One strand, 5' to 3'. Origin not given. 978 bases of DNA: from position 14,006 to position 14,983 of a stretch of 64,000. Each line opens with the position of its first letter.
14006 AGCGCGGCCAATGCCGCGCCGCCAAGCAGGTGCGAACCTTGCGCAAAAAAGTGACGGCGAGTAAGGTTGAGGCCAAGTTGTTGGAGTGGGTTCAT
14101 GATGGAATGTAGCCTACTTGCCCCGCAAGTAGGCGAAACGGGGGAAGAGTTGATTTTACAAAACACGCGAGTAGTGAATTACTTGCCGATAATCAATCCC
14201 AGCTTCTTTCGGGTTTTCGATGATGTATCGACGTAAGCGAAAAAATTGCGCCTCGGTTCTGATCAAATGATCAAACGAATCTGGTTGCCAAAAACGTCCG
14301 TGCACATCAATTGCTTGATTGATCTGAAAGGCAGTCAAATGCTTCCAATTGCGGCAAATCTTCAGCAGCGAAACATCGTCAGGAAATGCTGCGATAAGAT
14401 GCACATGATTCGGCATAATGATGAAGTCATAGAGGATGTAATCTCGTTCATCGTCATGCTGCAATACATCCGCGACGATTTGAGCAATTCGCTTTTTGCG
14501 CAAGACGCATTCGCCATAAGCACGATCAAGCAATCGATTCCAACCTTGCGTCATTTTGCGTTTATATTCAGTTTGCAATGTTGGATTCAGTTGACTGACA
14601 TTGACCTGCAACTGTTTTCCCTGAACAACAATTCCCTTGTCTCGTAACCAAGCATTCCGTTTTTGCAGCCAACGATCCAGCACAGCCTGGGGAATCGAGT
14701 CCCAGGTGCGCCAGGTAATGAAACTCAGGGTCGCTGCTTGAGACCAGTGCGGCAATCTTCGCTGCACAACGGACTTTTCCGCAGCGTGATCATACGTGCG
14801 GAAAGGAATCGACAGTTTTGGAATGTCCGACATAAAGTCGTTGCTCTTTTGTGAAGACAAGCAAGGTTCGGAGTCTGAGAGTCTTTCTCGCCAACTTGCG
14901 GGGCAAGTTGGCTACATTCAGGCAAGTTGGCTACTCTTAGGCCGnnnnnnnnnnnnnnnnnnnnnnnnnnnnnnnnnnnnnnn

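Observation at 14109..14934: RAYT-type HUH transposase bracketed by inverted GTAG-hairpins with a compensatory stem change, inserted between a DUF1501 / DUF1553 gene pair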

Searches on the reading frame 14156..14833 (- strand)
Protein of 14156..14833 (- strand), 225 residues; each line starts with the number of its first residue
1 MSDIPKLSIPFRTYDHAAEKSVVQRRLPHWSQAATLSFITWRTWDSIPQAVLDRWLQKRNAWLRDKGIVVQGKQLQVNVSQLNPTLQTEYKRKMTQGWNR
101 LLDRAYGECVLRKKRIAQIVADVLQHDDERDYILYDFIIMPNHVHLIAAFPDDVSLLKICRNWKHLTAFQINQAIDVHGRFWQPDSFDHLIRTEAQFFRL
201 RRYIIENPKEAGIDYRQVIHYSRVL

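Call 6: search_protein_families(library=pfam, proteins=[window:14156-14833:-], max_evalue=0.01)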
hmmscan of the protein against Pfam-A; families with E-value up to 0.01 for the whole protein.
window:14156-14833:- (225 aa): 1 family
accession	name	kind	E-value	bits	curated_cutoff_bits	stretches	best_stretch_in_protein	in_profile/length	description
PF01797.21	Y1_Tnp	-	8.5e-07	29.6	23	1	114-204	26-118/121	Transposase IS200 like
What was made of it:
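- On RAYT / TnpAREP (class 2 TnpAY1): Pfam Y1_Tnp scores above its cut-off (call 6).
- Pfam Y1_Tnp scores 29.6 bits, above its cut-off of 23 (call 6). There is a Y1_Tnp Pfam hit (call 6).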

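Call 7: search_protein_families(library=ncbifam, proteins=[window:14156-14833:-], max_evalue=0.1)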
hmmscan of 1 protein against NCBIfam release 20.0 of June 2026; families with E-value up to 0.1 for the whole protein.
window:14156-14833:- (225 aa): 2 families
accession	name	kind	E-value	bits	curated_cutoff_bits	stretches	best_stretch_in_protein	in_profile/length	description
NF047646.1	REP_Tyr_transpos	equivalog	7e-16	58.4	80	1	112-213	27-136/146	REP-associated tyrosine transposase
NF033573.1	transpos_IS200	equivalog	0.00012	22.3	55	1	113-184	28-105/126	IS200/IS605 family transposase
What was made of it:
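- On RAYT / TnpAREP (class 2 TnpAY1): It is still the best NCBIfam hit, and transpos_IS200 scores 22.3 against its cut-off of 55 (call 7).
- The best NCBIfam hit is REP_Tyr_transpos (call 7). IS200 models score lower than RAYT models (call 7).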

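Call 12: find_encoding_contigs(protein=window:14156-14833:-, flank=10000, max_places=10)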
Protein window:14156-14833:- (225 aa): no gene with exactly this product is on record in the collection.

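Call 13: search_solved_structures(query=window:14156-14833:-, max_evalue=1, show_alignments=3)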
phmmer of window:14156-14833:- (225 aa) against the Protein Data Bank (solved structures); distinct sequences matched with E-value up to 1: 1.
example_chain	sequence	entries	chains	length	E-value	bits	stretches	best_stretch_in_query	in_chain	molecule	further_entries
4er8_A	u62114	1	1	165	0.016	18.2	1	126-212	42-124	TnpArep for protein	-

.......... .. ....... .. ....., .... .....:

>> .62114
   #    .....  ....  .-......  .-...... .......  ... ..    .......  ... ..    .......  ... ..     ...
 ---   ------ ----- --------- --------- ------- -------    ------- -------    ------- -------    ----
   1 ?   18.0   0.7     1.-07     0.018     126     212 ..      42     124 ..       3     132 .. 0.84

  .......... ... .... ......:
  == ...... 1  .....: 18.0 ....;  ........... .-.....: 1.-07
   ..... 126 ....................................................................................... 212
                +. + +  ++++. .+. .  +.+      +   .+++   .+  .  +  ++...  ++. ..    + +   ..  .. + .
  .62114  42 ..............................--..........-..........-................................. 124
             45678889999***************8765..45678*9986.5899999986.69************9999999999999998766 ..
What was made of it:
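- The only PDB sequence hit is 4ER8 (call 13).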

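Call 14: find_homologous_proteins(query=window:14156-14833:-, max_evalue=0.001)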
Query window:14156-14833:- (225 aa): 669 proteins with E <= 0.001 among 840 candidates; the best 120 are listed.
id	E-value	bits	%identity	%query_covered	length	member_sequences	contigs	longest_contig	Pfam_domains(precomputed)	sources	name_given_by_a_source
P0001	1.5e-150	517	100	100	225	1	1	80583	PF01797.22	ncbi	-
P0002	5.3e-113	394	74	100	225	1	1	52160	PF01797.22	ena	-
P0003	7.5e-81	289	57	96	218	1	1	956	PF01797.22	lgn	-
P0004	1.6e-78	282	56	98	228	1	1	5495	PF01797.22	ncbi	-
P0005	3.1e-68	248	48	100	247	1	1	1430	-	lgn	-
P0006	1.3e-67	246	49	100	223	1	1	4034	PF01797.22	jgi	jgi:type I restriction enzyme R subunit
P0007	1.4e-67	246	50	98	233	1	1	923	PF01797.22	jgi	-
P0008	1.9e-67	245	51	94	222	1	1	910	PF01797.22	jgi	jgi:type I restriction enzyme R subunit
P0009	4.4e-67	244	50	96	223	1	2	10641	PF01797.22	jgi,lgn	jgi:REP element-mobilizing transposase RayT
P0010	6.3e-67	244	50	97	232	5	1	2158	-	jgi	-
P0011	7.5e-67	243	49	99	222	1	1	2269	-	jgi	jgi:type I restriction enzyme R subunit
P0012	8.5e-67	243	48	96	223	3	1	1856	PF01797.22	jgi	jgi:type I restriction enzyme R subunit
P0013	2.8e-66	242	49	96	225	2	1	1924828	PF01797.22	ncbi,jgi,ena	jgi:putative transposase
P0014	3.4e-66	241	49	100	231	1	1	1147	PF01797.22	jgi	jgi:type I restriction enzyme R subunit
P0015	4.8e-66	241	46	98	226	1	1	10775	-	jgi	jgi:type I restriction enzyme R subunit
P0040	1.3e-63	233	48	100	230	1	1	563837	PF01797.22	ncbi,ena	-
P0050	6.7e-63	231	48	94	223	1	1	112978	PF01797.22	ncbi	ncbi:MAG: transposase [Pirellulales bacterium]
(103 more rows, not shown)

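Call 15: find_encoding_contigs(protein=P0001, flank=10000, max_places=4)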
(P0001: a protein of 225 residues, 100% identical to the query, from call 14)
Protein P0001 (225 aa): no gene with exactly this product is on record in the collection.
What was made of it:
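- Tried and rejected: Exact look-up of the window's RAYT, and of P0001, in the contig index found nothing on record (calls 12, 15).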

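Call 16: find_encoding_contigs(protein=P0002, flank=10000, max_places=4)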
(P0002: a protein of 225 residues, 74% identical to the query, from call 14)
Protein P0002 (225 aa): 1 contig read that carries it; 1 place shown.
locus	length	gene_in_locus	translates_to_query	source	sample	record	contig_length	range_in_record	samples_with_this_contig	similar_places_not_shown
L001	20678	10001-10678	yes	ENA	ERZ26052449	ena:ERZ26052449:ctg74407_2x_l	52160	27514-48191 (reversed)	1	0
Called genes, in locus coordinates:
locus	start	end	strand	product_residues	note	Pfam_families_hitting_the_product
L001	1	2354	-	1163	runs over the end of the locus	-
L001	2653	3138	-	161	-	PF00190:Cupin_1 (weak), PF07883:Cupin_2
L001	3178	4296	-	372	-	PF00724:Oxidored_FMN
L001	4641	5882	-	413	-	PF00070:Pyr_redox (faint), PF00890:FAD_binding_2 (faint), PF01266:DAO, PF01494:FAD_binding_3 (faint), PF03486:HI0933_like (faint), PF07992:Pyr_redox_2 (faint), PF13450:NAD_binding_8 (weak), PF13738:Pyr_redox_3 (faint)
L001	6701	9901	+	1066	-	PF07635:PSCyt1, PF07583:PSCyt2, PF07953:Toxin_R_bind_N (weak), PF13385:Laminin_G_3, PF07587:PSD1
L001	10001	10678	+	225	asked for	PF01797:Y1_Tnp (weak)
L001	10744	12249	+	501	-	PF07394:DUF1501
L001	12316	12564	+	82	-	-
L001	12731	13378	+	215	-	PF25084:LbH_EIF2B (faint), PF25087:GMPPB_C (faint), PF00132:Hexapep (weak)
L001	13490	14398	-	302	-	PF00398:RrnaAD, PF08241:Methyltransf_11 (weak), PF13649:Methyltransf_25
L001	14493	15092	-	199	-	PF00677:Lum_binding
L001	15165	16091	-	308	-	PF01066:CDP-OH_P_transf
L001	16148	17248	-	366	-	PF02666:PS_Dcarbxylase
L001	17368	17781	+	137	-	-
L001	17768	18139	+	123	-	-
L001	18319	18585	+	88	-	PF08837:DUF1810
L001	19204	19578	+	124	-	PF00903:Glyoxalase, PF22677:Ble-like_N (weak)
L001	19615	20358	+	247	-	-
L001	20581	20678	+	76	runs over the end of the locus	-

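Call 26: find_encoding_contigs(protein=P0004, flank=10000, max_places=2)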
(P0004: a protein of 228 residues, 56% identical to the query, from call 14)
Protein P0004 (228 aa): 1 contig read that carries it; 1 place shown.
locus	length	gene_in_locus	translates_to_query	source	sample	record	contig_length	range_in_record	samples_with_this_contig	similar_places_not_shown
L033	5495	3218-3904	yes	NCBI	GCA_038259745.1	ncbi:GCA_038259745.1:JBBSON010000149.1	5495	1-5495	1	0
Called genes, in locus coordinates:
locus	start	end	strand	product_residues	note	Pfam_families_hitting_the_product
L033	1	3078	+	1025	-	?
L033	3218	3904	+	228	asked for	PF01797:Y1_Tnp (weak)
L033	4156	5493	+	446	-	?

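Call 27: find_encoding_contigs(protein=P0013, flank=10000, max_places=2)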
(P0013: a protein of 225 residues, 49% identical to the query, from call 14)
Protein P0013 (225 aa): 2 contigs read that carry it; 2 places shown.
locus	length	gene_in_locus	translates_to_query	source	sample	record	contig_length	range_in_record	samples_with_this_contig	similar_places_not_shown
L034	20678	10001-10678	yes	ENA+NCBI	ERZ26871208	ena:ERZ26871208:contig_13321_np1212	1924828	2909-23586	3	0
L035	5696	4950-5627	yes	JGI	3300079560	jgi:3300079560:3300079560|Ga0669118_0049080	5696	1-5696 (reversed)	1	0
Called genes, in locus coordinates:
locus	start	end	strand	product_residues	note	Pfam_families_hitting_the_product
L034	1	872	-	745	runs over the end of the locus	PF00069:Pkinase, PF07714:PK_Tyr_Ser-Thr, PF00069:Pkinase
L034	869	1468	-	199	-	PF07638:Sigma70_ECF, PF04542:Sigma70_r2 (weak), PF04545:Sigma70_r4, PF08281:Sigma70_r4_2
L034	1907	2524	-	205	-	PF13428:TPR_14 (faint), PF07719:TPR_2 (faint), PF13174:TPR_6 (faint)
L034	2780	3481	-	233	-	-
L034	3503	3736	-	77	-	-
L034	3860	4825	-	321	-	PF01370:Epimerase, PF04321:RmlD_sub_bind, PF05368:NmrA (weak), PF16363:GDP_Man_Dehyd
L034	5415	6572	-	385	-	PF01053:Cys_Met_Meta_PP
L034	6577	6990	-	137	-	-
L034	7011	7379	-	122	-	-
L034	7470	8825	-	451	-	PF00291:PALP, PF00571:CBS (weak)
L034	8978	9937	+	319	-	PF21755:DacZ_P, PF02457:DAC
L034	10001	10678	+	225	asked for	PF01797:Y1_Tnp (weak)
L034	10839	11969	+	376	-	-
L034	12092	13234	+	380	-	-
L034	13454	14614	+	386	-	-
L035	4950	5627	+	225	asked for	PF01797:Y1_Tnp (weak)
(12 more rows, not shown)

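Call 28: find_encoding_contigs(protein=P0040, flank=10000, max_places=2)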
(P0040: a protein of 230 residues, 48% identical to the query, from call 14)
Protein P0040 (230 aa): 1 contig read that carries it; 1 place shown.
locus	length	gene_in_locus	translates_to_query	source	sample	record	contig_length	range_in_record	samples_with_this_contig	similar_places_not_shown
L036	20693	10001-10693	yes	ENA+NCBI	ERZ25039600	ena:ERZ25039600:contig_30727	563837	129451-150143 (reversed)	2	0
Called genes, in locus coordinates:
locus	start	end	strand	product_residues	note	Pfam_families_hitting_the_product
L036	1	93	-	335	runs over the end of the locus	PF07635:PSCyt1, PF07583:PSCyt2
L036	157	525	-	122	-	-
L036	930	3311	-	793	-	PF00144:Beta-lactamase, PF07075:NamZ_N, PF20732:NamZ_C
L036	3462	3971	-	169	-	-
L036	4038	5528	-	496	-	PF00474:SSF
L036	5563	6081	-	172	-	PF13302:Acetyltransf_3, PF00583:Acetyltransf_1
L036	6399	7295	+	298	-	PF13580:SIS_2, PF22198:GKRP_SIS_2 (weak), PF22645:GKRP_SIS_N, PF01380:SIS, PF20741:GKRP-like_C (weak), PF14555:UBA_4 (faint)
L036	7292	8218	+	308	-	PF01869:BcrAD_BadFG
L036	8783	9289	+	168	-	-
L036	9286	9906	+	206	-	-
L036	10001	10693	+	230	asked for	PF01797:Y1_Tnp (weak)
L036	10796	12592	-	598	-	PF07643:DUF1598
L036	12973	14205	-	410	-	PF04107:GCS2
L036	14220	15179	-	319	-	PF02655:ATP-grasp_3 (weak), PF08443:RimK, PF07478:Dala_Dala_lig_C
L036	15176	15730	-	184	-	PF14401:RLAN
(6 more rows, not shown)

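Call 29: find_encoding_contigs(protein=P0050, flank=10000, max_places=2)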
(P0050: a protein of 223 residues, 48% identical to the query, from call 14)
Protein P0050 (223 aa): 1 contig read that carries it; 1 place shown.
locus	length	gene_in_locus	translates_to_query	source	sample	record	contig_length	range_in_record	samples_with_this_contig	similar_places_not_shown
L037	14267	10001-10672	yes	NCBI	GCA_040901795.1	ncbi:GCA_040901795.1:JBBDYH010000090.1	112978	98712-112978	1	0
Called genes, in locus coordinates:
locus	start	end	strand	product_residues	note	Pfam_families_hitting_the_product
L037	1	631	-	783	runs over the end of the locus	PF13360:PQQ_2 (faint)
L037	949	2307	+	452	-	PF00902:TatC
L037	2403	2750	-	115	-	PF00543:P-II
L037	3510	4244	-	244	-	PF13677:MotB_plug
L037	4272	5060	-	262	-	PF01618:MotA_ExbB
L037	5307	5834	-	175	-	PF05991:NYN_YacP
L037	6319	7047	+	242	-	-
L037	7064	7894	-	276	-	PF01261:AP_endonuc_2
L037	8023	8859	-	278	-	-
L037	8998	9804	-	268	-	PF02151:UVR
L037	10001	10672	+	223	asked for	PF01797:Y1_Tnp (weak)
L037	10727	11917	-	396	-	PF16258:DUF4912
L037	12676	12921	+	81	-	PF09527:ATPase_gene1 (weak)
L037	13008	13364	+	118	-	-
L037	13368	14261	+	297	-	PF00119:ATP-synt_A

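Call 33: search_protein_families(library=pfam, proteins=[L033:1-3078:+, L033:4156-5493:+], max_evalue=0.00001)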
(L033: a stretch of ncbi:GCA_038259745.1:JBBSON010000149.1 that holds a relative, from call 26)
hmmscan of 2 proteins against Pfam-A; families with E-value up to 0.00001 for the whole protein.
L033:1-3078:+ (1025 aa): 4 families
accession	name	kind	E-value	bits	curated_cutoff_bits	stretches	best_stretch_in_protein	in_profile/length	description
PF07587.16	PSD1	-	5e-95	318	28.5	1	711-970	1-242/244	Protein of unknown function (DUF1553)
PF07583.16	PSCyt2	-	1.7e-81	273.6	29.8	1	118-324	1-208/209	Protein of unknown function (DUF1549)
PF13385.13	Laminin_G_3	-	2.7e-18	67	27.6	1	447-602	6-150/151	Concanavalin A-like lectin/glucanases superfamily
PF07635.16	PSCyt1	-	3.1e-17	63.4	22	1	13-69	1-59/59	Planctomycete cytochrome C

L033:4156-5493:+ (446 aa): 1 family
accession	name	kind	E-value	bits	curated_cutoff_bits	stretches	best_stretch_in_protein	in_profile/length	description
PF07394.17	DUF1501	-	2.8e-133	445.3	27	1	68-445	2-344/390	Protein of unknown function (DUF1501)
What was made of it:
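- The order DUF1553-RAYT-DUF1501 is shared with L001 (RAYT 74% identical) and L033 (56%) (calls 16, 26, 33). The unit occupies the same site, with diverged RAYT (74% and 56% identity), in three lineages (calls 16, 26, 33).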

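Call 44: list_cluster_members(proteins=[P0001, P0002, P0004])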
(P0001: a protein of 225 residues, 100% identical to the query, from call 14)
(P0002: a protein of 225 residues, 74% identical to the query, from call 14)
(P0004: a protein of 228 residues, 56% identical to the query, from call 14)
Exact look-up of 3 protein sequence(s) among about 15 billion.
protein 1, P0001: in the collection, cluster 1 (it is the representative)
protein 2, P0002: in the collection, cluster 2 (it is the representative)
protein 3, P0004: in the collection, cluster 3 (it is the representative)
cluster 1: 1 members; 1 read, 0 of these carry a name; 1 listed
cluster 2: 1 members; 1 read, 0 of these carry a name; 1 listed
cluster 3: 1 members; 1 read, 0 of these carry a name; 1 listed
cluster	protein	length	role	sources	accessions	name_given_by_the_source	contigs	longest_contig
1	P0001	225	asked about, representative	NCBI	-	-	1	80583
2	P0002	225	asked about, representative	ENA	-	-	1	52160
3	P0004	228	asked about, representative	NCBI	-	-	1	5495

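Call 55: predict_structure(alignment_id=A3)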
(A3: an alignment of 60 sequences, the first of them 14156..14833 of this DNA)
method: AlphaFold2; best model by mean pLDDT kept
length: 225 residues; sequences in the alignment: 60
mean_pLDDT: 87.1   pTM: 0.79
mean pLDDT of the five models: 87.1, 84.1, 83.5, 82.8, 81.6
residues with pLDDT >= 90: 113; 70-90: 95; 50-70: 16; < 50: 1
segments of 3 or more residues with pLDDT < 50: none
pLDDT, mean of each block of 10 residues (from residue 1): 74 84 58 89 80 90 90 82 91 84 80 95 95 96 94 89 93 91 79 95 94 92 94
secondary structure, 60 per line:
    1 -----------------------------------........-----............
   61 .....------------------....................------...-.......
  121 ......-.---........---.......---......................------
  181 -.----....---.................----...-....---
elements in order: E36-43 H49-65 H84-103 H114-126 E132-139 E143-149 H153-174 E187-190 H194-210 E219-222

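Call 59: fold_search(model_id=the predicted structure, library=pdb)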
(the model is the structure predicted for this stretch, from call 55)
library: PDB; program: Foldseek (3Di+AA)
matches with E <= 10: 643; with E <= 0.001: 1
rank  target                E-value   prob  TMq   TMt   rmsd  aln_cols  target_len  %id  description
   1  4er8_A                2.7e-05  1.00  0.39  0.51   8.8       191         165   14  Structure of the REP associates tyrosine transposase bound to a REP hairpin (released 2012-08-15)
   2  2xm3_B                6.1e-03  1.00  0.32  0.52   9.4       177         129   14  Deinococcus radiodurans ISDra2 Transposase Left end DNA complex (released 2010-10-13)
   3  2xm3_A                7.2e-03  1.00  0.35  0.58   7.7       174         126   13  Deinococcus radiodurans ISDra2 Transposase Left end DNA complex (released 2010-10-13)
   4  2vih_B                7.7e-03  1.00  0.34  0.56  10.7       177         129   12  CRYSTAL STRUCTURE OF THE IS608 TRANSPOSASE IN COMPLEX WITH Left END 26-MER DNA (released 2008-02-19)
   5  2xma_A                8.1e-03  0.99  0.35  0.54  12.8       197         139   11  DEINOCOCCUS RADIODURANS ISDRA2 TRANSPOSASE RIGHT END DNA COMPLEX (released 2010-10-13)
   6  2xma_B                1.1e-02  1.00  0.36  0.56  11.4       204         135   11  DEINOCOCCUS RADIODURANS ISDRA2 TRANSPOSASE RIGHT END DNA COMPLEX (released 2010-10-13)
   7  2xm3_D                1.1e-02  0.99  0.32  0.52   8.1       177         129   14  Deinococcus radiodurans ISDra2 Transposase Left end DNA complex (released 2010-10-13)
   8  2vhg_B                1.2e-02  0.99  0.33  0.55  11.7       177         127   11  Crystal Structure of the ISHp608 Transposase in Complex with Right End 31-mer DNA (released 2008-02-19)
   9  2vju_B                1.2e-02  1.00  0.34  0.54   9.5       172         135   10  Crystal structure of the IS608 transposase in complex with the complete Right end 35-mer DNA and manganese (released 2008-02-19)
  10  2f4f_A                1.2e-02  0.97  0.29  0.47  14.6       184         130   12  Crystal structure of IS200 transposase (released 2005-12-13)
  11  2vjv_A                1.3e-02  1.00  0.35  0.59  10.2       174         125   11  Crystal structure of the IS608 transposase in complex with left end 26-mer DNA hairpin and a 6-mer DNA representing th (released 2008-02-19)
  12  2xm3_C                1.3e-02  1.00  0.34  0.56   9.1       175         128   13  Deinococcus radiodurans ISDra2 Transposase Left end DNA complex (released 2010-10-13)
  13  2xma_E                1.3e-02  0.99  0.35  0.53  12.7       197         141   11  DEINOCOCCUS RADIODURANS ISDRA2 TRANSPOSASE RIGHT END DNA COMPLEX (released 2010-10-13)
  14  2a6m_B                1.3e-02  0.99  0.35  0.50  16.0       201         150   11  Crystal Structure of the ISHp608 Transposase (released 2005-10-25)
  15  2a6m_A                1.4e-02  1.00  0.34  0.56  10.6       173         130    9  Crystal Structure of the ISHp608 Transposase (released 2005-10-25)
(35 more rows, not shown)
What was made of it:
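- On RAYT / TnpAREP (class 2 TnpAY1): The AF2 model's best PDB match is 4ER8, followed by IS608/ISDra2 TnpA (calls 55, 59).
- The AF2 model has pLDDT 87, and its best fold match is 4ER8 at E = 2.7e-5, ahead of the IS608/ISDra2 TnpA structures (calls 55, 59).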
